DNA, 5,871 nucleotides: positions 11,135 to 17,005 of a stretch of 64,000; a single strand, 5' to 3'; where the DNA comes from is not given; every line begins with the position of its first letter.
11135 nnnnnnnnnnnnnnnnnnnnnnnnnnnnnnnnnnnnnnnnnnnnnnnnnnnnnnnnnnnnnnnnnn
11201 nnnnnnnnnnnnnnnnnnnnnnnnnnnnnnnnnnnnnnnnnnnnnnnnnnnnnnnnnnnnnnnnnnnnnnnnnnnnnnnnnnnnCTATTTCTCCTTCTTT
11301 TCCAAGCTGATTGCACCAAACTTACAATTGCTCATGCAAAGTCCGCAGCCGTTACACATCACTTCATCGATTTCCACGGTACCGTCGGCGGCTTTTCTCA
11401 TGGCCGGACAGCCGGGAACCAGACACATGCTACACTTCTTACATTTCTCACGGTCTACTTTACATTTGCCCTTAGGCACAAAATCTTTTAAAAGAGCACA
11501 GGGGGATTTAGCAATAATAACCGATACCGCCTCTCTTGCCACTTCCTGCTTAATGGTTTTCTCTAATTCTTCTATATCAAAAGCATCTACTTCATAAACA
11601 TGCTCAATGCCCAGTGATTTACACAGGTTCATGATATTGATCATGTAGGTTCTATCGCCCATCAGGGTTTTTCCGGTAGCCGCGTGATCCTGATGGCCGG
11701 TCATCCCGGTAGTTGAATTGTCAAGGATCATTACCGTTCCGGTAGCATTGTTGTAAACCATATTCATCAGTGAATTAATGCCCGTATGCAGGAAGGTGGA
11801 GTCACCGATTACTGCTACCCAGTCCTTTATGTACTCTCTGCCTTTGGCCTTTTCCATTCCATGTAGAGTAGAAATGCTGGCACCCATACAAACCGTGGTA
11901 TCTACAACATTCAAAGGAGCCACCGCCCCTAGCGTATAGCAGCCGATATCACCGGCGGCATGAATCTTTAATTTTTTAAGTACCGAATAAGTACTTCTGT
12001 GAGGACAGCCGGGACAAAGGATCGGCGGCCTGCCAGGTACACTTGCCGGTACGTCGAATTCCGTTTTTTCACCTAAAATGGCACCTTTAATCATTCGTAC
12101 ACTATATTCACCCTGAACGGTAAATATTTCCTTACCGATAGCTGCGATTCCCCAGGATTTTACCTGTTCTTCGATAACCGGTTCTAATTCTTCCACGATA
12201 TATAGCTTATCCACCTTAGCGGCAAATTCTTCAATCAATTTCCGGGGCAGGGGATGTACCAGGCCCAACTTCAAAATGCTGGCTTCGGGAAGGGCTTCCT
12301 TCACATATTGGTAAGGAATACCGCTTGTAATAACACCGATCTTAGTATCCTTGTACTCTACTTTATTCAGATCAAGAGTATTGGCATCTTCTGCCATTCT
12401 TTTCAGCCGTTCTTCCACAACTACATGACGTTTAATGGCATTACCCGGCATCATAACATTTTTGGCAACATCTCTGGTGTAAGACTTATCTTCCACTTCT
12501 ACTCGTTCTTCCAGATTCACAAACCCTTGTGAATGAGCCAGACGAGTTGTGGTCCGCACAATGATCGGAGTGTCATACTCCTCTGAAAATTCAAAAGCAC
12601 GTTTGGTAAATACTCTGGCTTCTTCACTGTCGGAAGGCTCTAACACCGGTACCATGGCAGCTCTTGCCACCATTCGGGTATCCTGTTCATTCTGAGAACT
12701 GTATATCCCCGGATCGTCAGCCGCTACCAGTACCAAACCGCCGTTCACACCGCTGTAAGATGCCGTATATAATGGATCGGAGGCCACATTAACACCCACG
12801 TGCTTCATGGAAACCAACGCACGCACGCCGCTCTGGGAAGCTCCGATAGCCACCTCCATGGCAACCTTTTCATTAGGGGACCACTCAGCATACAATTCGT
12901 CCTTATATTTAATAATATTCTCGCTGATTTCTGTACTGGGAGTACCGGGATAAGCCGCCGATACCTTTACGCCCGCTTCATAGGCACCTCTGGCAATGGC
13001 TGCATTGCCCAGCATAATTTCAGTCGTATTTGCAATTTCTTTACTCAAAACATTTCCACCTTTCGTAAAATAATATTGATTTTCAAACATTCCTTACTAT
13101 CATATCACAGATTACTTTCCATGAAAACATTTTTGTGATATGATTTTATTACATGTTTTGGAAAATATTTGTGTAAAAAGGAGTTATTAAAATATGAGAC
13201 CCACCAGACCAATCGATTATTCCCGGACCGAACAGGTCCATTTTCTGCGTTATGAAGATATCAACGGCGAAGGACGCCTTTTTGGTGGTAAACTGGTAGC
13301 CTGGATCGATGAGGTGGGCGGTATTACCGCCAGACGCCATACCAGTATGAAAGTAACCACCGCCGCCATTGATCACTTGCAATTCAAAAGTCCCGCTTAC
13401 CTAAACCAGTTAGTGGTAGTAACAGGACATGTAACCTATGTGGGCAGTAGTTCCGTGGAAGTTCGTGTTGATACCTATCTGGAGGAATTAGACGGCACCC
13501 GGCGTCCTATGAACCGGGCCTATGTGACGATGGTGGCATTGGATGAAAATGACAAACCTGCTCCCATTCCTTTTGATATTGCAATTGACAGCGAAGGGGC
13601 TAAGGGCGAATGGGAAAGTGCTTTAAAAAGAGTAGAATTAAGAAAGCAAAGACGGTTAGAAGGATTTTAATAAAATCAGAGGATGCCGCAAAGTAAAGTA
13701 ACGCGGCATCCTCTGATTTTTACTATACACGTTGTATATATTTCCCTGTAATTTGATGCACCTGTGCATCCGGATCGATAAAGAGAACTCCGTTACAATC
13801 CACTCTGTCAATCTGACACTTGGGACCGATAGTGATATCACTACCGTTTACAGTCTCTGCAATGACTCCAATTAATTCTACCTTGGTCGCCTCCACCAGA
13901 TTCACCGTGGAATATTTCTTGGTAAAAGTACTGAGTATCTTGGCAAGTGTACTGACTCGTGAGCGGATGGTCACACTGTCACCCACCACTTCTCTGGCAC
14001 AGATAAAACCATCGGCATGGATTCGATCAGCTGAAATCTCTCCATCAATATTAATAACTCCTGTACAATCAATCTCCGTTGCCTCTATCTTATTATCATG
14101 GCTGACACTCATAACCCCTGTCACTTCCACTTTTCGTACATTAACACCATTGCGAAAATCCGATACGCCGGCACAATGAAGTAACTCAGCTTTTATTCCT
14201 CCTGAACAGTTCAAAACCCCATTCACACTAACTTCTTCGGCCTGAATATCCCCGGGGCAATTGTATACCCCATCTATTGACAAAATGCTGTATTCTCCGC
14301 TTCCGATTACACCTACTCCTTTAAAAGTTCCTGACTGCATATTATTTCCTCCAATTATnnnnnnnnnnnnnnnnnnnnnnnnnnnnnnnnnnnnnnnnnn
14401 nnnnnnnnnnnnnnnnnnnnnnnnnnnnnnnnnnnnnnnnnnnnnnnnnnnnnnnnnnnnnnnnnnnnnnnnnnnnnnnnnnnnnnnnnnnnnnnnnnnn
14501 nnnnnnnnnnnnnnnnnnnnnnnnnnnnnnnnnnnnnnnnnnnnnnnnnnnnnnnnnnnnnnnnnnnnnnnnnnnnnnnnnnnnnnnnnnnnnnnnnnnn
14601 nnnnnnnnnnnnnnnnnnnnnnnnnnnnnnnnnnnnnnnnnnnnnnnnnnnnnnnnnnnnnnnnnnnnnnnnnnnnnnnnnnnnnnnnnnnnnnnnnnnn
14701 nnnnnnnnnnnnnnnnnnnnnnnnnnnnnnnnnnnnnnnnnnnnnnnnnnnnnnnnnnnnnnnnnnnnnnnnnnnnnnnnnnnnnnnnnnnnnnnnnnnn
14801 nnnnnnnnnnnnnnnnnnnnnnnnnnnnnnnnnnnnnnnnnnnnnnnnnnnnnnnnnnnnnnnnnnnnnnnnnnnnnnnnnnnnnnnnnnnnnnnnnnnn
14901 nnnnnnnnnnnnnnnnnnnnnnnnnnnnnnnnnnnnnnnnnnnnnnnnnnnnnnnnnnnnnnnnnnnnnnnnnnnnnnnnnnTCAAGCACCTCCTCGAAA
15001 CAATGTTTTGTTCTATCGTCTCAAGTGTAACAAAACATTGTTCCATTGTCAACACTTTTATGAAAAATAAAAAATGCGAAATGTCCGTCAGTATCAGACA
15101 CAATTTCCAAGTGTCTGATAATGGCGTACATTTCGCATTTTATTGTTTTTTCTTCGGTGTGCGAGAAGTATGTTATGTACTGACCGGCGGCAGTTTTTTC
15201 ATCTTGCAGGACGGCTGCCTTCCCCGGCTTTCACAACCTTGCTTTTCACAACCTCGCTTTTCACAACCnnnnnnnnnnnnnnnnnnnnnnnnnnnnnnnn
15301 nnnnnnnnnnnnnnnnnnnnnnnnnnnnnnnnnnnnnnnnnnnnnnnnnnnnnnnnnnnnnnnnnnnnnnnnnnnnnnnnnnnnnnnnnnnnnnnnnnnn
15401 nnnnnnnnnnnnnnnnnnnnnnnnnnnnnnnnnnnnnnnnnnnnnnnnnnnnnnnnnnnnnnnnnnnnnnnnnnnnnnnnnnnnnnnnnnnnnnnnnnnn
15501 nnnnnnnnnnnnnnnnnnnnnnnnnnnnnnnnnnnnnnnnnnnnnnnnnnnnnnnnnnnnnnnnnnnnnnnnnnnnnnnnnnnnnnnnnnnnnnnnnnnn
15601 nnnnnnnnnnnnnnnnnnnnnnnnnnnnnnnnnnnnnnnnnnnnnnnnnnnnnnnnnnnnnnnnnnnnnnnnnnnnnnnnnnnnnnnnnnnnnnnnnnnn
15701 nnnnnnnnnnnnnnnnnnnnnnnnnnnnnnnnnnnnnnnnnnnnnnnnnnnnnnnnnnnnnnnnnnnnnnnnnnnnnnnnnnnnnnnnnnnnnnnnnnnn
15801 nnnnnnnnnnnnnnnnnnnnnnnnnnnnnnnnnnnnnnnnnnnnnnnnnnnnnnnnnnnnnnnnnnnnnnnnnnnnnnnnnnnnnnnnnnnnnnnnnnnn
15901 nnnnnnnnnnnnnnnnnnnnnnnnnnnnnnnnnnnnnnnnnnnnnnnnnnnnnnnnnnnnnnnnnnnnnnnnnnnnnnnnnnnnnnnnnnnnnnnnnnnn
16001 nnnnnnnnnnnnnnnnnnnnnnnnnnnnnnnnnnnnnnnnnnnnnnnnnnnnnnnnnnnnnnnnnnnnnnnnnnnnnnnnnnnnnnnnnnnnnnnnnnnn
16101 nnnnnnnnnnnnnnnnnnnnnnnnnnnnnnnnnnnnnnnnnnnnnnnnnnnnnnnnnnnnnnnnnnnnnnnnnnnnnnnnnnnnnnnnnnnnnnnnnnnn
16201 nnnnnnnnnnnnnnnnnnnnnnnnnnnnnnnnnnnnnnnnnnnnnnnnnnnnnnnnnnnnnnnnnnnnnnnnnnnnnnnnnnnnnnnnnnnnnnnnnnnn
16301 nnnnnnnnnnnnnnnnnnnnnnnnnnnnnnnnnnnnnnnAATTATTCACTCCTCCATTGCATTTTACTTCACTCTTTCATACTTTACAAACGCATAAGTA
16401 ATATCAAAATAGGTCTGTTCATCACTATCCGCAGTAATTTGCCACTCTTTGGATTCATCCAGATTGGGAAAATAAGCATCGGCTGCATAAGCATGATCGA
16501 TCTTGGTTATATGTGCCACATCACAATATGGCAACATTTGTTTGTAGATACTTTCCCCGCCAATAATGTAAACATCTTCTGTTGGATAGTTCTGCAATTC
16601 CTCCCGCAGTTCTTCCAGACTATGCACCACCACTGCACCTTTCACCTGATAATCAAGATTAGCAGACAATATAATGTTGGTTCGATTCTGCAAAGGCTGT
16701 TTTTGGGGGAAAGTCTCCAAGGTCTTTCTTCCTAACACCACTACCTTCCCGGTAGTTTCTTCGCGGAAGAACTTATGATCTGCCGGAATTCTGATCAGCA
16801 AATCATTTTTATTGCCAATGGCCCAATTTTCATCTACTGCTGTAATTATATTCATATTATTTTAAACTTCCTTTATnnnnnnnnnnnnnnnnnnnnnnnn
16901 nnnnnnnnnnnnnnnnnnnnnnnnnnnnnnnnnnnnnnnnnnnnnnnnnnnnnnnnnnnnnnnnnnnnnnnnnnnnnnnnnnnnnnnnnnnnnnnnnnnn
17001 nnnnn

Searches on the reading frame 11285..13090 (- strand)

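Call 69: search_protein_families(library=pfam, proteins=[window:11285-13090:-])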
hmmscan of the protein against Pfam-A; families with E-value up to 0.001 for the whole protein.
window:11285-13090:- (601 aa): 4 families
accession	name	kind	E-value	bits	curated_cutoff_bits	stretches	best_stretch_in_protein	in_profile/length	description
PF02775.26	TPP_enzyme_C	-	3.1e-21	76.2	21.9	1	381-526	1-150/151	Thiamine pyrophosphate enzyme, C-terminal TPP binding domain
PF01855.24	POR_N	-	9.1e-18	65.3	27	1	35-206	2-184/231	Pyruvate flavodoxin/ferredoxin oxidoreductase, thiamine diP-bdg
PF12837.12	Fer4_6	-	1.1e-05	25.6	25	1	571-594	1-24/24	4Fe-4S binding domain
PF00037.32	Fer4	-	3e-05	24.1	21.1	1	572-595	1-24/24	4Fe-4S binding domain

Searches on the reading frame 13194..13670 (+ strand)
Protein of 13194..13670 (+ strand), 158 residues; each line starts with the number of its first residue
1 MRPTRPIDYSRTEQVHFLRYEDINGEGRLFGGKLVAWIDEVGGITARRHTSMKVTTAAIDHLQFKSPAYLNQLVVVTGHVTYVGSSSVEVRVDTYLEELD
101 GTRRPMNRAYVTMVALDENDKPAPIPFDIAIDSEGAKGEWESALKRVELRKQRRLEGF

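Call 70: search_protein_families(library=pfam, proteins=[window:13194-13670:+])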
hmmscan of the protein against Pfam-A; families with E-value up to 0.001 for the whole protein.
window:13194-13670:+ (158 aa): 1 family
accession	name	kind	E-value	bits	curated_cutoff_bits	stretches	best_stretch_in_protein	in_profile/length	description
PF03061.28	4HBT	-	3.6e-15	56.5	20.6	1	27-98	2-74/79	Thioesterase superfamily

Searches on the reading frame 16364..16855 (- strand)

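Call 70: search_protein_families(library=pfam, proteins=[window:16364-16855:-])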
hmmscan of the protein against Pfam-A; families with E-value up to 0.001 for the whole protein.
window:16364-16855:- (163 aa): 1 family
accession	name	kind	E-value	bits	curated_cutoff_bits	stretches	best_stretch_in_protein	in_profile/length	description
PF00186.24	DHFR_1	-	1.4e-46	158.5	25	1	2-161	3-159/159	Dihydrofolate reductase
